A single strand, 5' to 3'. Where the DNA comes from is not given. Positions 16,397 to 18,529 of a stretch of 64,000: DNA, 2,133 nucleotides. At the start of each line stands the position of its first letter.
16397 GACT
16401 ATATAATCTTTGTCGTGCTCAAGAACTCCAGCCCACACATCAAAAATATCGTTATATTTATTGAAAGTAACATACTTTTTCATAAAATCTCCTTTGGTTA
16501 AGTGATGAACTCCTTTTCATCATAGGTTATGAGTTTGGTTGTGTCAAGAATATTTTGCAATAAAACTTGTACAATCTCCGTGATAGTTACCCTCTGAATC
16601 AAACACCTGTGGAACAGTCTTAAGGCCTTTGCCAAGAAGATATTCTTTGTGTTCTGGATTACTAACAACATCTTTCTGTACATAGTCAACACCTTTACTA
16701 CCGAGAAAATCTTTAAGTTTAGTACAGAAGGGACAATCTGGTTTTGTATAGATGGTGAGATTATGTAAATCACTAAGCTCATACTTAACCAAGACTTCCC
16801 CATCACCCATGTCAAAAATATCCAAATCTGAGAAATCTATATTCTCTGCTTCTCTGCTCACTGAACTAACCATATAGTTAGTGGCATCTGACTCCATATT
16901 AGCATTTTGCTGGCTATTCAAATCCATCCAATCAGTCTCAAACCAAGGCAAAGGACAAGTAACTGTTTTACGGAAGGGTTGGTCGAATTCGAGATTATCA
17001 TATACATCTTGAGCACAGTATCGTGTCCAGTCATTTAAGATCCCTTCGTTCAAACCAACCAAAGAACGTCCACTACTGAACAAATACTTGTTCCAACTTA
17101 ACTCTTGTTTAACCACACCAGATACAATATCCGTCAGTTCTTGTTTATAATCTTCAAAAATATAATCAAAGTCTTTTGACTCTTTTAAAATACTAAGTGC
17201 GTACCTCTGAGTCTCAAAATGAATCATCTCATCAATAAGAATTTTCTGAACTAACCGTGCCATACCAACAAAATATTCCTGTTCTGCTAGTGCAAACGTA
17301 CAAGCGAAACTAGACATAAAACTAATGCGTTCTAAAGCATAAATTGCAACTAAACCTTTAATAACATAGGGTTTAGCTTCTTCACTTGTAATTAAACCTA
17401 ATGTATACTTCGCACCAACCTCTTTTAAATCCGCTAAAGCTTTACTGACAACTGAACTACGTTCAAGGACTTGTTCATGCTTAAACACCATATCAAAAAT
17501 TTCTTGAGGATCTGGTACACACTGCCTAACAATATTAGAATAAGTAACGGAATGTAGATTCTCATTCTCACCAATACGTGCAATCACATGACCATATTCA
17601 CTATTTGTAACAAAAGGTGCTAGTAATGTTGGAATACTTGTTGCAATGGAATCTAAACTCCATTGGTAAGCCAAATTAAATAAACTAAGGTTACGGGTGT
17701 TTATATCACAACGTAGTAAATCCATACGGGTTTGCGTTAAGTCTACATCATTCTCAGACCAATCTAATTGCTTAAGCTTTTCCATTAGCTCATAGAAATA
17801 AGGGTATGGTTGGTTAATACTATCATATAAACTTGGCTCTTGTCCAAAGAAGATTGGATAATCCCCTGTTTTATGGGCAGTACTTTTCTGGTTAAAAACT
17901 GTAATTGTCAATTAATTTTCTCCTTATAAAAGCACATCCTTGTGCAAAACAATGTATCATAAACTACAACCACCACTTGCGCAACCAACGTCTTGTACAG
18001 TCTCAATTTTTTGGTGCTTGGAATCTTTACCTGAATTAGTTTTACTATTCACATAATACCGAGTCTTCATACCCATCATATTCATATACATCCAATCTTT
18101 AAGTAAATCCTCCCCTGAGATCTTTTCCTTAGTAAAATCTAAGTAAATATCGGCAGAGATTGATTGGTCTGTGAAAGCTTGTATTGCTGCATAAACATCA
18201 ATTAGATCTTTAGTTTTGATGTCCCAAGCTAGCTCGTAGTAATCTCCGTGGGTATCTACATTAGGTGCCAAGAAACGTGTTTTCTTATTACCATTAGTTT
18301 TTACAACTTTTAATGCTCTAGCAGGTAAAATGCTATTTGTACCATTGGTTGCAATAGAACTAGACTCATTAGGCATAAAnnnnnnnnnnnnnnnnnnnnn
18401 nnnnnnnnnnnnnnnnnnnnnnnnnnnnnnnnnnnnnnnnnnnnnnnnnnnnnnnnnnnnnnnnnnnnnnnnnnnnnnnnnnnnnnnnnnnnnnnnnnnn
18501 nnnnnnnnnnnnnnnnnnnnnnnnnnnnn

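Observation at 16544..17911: RNR small subunit with a fused C-terminal glutaredoxin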

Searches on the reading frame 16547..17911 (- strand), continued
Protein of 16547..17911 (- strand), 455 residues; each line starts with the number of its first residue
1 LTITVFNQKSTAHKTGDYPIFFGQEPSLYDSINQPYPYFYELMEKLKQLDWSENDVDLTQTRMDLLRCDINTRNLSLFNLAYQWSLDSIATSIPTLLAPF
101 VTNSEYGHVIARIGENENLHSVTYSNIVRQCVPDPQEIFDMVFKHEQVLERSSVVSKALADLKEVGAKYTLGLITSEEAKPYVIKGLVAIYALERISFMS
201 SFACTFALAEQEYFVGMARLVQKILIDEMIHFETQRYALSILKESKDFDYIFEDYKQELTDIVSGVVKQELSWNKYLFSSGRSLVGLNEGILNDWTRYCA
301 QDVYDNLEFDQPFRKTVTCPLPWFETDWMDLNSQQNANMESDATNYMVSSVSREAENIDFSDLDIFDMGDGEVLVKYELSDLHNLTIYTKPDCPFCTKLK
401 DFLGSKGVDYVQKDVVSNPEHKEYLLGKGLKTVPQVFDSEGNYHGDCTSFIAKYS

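Call 60: find_encoding_contigs(protein=P0043, flank=6000, max_places=1)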
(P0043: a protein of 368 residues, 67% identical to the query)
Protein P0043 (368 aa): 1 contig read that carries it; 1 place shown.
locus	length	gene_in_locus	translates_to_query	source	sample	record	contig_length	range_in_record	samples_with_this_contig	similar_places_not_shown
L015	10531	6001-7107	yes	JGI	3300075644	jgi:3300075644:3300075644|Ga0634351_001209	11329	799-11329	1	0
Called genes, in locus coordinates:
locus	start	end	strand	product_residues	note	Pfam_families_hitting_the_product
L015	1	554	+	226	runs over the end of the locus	PF02511:Thy1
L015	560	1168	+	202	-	-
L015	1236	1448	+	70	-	-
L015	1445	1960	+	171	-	PF00186:DHFR_1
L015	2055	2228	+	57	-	-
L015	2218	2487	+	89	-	-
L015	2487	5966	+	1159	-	PF00462:Glutaredoxin, PF00317:Ribonuc_red_lgN, PF02867:Ribonuc_red_lgC, PF14890:Intein_splicing, PF14528:LAGLIDADG_3 (weak)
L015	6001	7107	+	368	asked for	PF00268:Ribonuc_red_sm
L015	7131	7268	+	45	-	-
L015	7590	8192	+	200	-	PF05838:Glyco_hydro_108, PF09374:PG_binding_3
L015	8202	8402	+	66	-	-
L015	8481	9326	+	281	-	PF02562:PhoH, PF13245:AAA_19 (weak), PF13604:AAA_30 (faint)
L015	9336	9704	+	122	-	-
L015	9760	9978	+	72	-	-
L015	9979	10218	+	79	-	-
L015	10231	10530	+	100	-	?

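Call 62: find_encoding_contigs(protein=P0039, flank=6000, max_places=1)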
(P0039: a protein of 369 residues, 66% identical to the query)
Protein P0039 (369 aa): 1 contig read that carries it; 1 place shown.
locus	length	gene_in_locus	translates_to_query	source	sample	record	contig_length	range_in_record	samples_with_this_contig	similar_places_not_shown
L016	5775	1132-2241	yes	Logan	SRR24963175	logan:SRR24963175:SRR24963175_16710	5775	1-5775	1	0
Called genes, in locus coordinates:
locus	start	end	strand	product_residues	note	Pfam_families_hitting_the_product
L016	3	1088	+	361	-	?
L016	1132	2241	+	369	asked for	PF00268:Ribonuc_red_sm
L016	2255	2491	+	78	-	PF00462:Glutaredoxin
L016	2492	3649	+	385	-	PF03477:ATP-cone, PF13597:NRDD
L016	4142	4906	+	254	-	PF13597:NRDD, PF01228:Gly_radical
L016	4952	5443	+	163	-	PF13392:HNH_3 (weak)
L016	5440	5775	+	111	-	PF13353:Fer4_12, PF04055:Radical_SAM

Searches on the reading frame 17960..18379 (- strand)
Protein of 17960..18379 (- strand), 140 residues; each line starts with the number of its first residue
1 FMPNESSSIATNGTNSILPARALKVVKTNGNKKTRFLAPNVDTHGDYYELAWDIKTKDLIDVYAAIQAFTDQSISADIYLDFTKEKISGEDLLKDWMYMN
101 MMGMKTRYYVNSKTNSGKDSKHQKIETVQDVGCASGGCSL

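Call 50: search_solved_structures(query=window:17960-18379:-, max_evalue=0.001, show_alignments=1)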
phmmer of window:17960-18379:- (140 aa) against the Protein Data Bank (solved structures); distinct sequences matched with E-value up to 0.001: 17.
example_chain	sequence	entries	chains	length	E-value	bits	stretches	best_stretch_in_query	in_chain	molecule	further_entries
2xaz_A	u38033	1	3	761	1.7e-17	67.1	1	2-139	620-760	RIBONUCLEOSIDE-DIPHOSPHATE REDUCTASE 1 SUBUNIT ALPHA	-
2xay_A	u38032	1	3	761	1.7e-17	67.1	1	2-139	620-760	RIBONUCLEOSIDE-DIPHOSPHATE REDUCTASE 1 SUBUNIT ALPHA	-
6r1r_A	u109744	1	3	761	1.7e-17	67.1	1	2-139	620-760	RIBONUCLEOTIDE REDUCTASE R1 PROTEIN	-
5r1r_A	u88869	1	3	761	1.7e-17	67.1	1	2-139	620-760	RIBONUCLEOTIDE REDUCTASE R1 PROTEIN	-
2r1r_A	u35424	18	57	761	1.7e-17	67.1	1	2-139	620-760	RIBONUCLEOTIDE REDUCTASE R1 PROTEIN | RIBONUCLEOSIDE-DIPHOSPHATE REDUCTASE 1 SUBUNIT ALPHA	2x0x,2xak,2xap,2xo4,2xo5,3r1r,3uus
7r1r_A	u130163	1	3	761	1.7e-17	67.1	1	2-139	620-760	RIBONUCLEOTIDE REDUCTASE R1 PROTEIN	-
4r1r_A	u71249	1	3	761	1.7e-17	67.1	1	2-139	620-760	RIBONUCLEOTIDE REDUCTASE R1 PROTEIN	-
8vhp_A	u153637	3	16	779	3.2e-17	66.2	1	2-138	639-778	Ribonucleoside-diphosphate reductase 1 subunit alpha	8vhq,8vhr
2xaw_A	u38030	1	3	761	6.1e-17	65.3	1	2-139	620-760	RIBONUCLEOSIDE-DIPHOSPHATE REDUCTASE 1 SUBUNIT ALPHA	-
1r1r_A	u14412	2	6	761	6.1e-17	65.3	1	2-139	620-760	RIBONUCLEOTIDE REDUCTASE R1 PROTEIN | RIBONUCLEOSIDE-DIPHOSPHATE REDUCTASE 1 SUBUNIT ALPHA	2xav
1rlr_A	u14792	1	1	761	1.3e-16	64.2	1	2-139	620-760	RIBONUCLEOTIDE REDUCTASE PROTEIN R1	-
2xax_A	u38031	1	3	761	2.8e-16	63.2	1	2-139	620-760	RIBONUCLEOSIDE-DIPHOSPHATE REDUCTASE 1 SUBUNIT ALPHA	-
7mdi_A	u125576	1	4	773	6.6e-15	58.7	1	2-139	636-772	Ribonucleoside-diphosphate reductase subunit alpha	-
8vhu_A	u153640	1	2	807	1.1e-13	54.7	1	2-133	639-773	Fusion protein of Ribonucleoside-diphosphate reductase 1 subunits alpha and beta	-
6cgl_A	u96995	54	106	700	1.2e-08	38.4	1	3-120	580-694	Ribonucleoside-diphosphate reductase | Ribonucleoside-diphosphate reductase subunit alpha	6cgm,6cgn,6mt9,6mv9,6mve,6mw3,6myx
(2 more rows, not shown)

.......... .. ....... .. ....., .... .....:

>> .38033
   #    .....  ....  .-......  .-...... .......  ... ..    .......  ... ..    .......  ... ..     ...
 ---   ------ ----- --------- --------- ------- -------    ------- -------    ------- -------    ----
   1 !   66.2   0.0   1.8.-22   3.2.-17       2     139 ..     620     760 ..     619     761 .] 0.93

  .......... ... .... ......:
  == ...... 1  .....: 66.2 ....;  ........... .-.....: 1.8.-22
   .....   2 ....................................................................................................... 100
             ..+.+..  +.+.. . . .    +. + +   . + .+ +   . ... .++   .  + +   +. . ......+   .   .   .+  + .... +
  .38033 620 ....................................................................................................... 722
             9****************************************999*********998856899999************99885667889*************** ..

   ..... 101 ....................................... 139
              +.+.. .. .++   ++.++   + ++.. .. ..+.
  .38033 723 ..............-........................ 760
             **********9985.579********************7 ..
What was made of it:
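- NrdA keeps the C-terminal Cys pair and the YY dyad (call 50).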
